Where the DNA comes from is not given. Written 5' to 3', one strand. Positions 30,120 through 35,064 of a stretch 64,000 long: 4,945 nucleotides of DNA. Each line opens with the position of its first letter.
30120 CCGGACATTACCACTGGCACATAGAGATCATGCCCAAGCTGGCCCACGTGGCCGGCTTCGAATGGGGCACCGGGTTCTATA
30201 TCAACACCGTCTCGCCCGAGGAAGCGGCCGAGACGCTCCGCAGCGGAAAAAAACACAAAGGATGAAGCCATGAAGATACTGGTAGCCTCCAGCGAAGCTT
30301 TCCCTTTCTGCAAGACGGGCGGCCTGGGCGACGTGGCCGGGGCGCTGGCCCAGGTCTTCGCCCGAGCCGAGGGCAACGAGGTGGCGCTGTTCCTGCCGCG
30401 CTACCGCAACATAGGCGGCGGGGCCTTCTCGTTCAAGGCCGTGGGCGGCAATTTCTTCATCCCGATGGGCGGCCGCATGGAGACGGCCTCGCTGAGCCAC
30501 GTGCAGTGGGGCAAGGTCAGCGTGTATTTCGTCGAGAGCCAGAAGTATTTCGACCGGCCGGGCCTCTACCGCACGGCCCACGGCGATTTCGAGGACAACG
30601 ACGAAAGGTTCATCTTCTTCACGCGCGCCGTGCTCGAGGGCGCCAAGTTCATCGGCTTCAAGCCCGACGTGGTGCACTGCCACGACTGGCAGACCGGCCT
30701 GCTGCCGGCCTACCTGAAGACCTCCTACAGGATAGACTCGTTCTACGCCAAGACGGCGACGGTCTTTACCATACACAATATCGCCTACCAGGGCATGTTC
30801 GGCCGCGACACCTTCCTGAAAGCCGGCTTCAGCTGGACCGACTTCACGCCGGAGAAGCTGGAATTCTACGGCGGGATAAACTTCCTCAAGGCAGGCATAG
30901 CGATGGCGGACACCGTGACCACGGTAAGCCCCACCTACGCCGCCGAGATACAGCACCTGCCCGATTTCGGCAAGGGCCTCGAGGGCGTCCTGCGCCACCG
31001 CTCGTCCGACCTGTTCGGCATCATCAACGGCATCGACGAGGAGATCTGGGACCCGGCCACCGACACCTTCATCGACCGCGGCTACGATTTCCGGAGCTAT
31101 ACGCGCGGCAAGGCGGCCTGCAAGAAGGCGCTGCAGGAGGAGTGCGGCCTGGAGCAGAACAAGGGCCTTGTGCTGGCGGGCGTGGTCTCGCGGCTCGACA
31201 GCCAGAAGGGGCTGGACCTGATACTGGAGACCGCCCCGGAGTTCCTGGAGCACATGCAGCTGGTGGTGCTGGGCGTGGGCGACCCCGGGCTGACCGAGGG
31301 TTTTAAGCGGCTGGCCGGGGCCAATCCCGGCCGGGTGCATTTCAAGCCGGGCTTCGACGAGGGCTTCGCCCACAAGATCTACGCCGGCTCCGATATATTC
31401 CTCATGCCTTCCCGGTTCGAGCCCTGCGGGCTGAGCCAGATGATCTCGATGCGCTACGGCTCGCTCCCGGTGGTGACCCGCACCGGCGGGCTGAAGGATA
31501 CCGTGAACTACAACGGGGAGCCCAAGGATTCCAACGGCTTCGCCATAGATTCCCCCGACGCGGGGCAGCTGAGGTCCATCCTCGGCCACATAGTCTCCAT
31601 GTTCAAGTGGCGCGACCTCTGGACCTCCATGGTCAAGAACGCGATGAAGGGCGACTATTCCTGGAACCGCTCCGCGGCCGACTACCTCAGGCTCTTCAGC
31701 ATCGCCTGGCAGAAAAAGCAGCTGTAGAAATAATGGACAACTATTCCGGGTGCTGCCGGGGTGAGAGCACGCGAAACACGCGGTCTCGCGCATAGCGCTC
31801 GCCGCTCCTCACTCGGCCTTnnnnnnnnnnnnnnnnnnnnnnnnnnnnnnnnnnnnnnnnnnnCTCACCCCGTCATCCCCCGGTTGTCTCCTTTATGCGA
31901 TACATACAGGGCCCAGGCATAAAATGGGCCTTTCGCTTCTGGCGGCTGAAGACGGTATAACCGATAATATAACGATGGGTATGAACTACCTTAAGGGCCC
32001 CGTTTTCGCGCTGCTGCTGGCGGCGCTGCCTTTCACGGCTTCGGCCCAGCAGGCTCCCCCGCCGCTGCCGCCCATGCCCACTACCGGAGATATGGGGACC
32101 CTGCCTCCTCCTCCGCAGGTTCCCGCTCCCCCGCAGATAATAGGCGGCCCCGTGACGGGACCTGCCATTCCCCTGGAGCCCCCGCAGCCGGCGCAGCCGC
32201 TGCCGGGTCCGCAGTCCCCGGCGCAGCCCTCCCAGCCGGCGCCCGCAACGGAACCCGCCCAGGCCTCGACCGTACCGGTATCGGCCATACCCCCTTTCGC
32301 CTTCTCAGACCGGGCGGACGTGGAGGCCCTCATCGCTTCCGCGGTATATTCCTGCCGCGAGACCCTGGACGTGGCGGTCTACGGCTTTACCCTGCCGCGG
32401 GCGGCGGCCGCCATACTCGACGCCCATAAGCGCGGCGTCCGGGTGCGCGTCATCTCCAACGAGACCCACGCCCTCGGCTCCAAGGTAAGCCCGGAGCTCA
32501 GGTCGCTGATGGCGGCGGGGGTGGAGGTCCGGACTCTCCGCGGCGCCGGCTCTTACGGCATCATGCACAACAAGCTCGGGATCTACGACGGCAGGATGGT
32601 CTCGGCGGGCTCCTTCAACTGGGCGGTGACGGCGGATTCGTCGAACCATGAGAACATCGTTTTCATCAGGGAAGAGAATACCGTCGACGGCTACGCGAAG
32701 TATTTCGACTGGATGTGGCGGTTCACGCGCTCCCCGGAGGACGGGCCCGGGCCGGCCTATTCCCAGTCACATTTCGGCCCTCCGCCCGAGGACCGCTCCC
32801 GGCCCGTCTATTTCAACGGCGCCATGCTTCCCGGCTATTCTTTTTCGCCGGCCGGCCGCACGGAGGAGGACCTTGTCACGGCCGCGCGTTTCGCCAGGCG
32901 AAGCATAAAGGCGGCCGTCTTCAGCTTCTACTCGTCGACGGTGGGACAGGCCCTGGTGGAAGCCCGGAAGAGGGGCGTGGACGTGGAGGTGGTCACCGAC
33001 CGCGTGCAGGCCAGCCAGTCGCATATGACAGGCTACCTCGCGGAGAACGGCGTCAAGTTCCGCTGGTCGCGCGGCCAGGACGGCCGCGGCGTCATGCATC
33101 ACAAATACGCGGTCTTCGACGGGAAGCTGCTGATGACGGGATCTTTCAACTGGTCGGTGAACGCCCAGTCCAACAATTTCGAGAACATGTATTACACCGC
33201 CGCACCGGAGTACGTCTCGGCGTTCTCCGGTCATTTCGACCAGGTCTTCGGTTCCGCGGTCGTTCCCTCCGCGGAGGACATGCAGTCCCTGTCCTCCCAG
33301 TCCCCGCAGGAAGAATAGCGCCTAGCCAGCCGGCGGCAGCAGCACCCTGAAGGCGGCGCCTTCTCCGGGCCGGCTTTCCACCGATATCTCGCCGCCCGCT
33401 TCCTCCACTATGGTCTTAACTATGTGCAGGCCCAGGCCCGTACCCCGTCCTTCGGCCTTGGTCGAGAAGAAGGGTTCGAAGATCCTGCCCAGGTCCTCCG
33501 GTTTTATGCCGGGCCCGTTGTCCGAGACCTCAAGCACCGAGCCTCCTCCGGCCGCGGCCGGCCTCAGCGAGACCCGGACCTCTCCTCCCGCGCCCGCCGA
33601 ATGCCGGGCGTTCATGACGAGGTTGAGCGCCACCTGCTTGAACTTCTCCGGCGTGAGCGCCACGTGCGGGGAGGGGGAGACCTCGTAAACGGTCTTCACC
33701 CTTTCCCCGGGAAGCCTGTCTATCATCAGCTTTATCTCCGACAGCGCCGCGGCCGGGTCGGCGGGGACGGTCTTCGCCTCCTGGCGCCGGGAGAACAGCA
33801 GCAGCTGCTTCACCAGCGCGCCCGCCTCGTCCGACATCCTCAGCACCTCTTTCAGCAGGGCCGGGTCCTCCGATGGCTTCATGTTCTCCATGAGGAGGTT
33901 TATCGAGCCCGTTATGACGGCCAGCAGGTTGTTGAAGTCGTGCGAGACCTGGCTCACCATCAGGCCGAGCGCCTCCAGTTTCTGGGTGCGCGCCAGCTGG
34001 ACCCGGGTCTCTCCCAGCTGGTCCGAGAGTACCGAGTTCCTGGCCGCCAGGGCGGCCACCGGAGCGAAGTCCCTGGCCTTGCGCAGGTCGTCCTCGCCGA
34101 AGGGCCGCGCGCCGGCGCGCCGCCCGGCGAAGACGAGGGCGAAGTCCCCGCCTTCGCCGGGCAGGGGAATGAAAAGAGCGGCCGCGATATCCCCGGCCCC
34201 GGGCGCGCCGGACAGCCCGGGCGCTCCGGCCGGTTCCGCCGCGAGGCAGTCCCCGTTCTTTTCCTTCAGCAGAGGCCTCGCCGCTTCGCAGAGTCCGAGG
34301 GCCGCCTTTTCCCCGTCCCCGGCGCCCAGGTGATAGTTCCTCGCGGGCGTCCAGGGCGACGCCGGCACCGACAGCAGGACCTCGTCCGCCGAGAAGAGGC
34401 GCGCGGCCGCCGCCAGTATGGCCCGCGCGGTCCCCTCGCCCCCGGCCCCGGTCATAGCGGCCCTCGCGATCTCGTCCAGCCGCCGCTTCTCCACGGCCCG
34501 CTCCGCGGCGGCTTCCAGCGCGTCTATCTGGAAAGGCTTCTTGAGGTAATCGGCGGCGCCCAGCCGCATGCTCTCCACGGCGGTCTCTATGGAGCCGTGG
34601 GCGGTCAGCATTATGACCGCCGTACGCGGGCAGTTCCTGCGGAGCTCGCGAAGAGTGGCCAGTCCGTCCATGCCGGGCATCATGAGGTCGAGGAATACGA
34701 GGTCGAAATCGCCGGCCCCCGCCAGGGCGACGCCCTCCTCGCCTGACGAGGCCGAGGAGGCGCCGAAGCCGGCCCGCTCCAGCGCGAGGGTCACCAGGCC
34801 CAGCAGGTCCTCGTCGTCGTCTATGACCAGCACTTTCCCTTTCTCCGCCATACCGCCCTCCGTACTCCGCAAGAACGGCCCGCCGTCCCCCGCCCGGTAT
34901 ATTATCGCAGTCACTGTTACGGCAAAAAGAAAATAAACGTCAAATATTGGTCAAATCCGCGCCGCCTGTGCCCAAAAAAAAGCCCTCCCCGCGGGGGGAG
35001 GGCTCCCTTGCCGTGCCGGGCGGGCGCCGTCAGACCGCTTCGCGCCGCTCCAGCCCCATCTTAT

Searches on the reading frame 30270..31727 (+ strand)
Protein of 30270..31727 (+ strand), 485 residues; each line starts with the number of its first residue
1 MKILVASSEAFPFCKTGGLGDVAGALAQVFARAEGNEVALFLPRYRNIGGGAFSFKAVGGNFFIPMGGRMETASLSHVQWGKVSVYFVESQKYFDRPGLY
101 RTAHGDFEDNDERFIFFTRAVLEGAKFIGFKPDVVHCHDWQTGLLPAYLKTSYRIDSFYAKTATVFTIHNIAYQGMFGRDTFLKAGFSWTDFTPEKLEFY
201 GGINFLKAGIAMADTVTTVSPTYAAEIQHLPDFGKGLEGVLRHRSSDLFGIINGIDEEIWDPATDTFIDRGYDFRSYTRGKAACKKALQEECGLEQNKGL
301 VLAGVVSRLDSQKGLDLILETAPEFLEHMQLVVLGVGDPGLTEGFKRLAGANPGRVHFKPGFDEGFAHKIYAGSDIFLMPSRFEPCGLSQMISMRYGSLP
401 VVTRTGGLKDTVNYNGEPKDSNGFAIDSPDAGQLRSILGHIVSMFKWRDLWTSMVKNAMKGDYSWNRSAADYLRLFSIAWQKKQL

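Call 96: search_protein_families(library=pfam, proteins=[window:30270-31727:+], max_evalue=0.00001)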
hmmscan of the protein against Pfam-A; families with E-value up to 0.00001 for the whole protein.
window:30270-31727:+ (485 aa): 4 families
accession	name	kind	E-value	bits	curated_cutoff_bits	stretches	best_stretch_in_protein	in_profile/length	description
PF08323.17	Glyco_transf_5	-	1.6e-81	274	22.7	1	2-243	1-239/239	Starch synthase catalytic domain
PF13692.12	Glyco_trans_1_4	-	3.1e-13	50.6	27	1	304-433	5-131/142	Glycosyl transferases group 1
PF00534.26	Glycos_transf_1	-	3.4e-13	49.9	26.4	1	299-434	14-148/172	Glycosyl transferases group 1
PF13439.12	Glyco_transf_4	-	4.1e-06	27.4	28.5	0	125-229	65-150/170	Glycosyltransferase Family 4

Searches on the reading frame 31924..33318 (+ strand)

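Call 96: search_protein_families(library=pfam, proteins=[window:31924-33318:+], max_evalue=0.00001)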
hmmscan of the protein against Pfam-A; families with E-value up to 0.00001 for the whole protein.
window:31924-33318:+ (464 aa): 1 family
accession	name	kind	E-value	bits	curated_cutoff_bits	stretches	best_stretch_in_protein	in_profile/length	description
PF13091.12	PLDc_2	-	7e-52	175.2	27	2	142-265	6-132/132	PLD-like domain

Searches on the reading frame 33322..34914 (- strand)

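Call 96: search_protein_families(library=pfam, proteins=[window:33322-34914:-], max_evalue=0.00001)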
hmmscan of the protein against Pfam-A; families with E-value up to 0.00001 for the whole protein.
window:33322-34914:- (530 aa): 3 families
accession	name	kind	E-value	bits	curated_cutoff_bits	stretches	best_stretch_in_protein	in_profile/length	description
PF00072.30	Response_reg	-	1e-29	103.4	30.2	1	28-137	1-110/111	Response regulator receiver domain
PF02518.31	HATPase_c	-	2.7e-27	95.9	26.4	1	423-528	4-109/111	Histidine kinase-, DNA gyrase B-, and HSP90-like ATPase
PF00512.31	HisKA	-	1.1e-08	35.4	26.9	1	316-379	2-65/66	His Kinase A (phospho-acceptor) domain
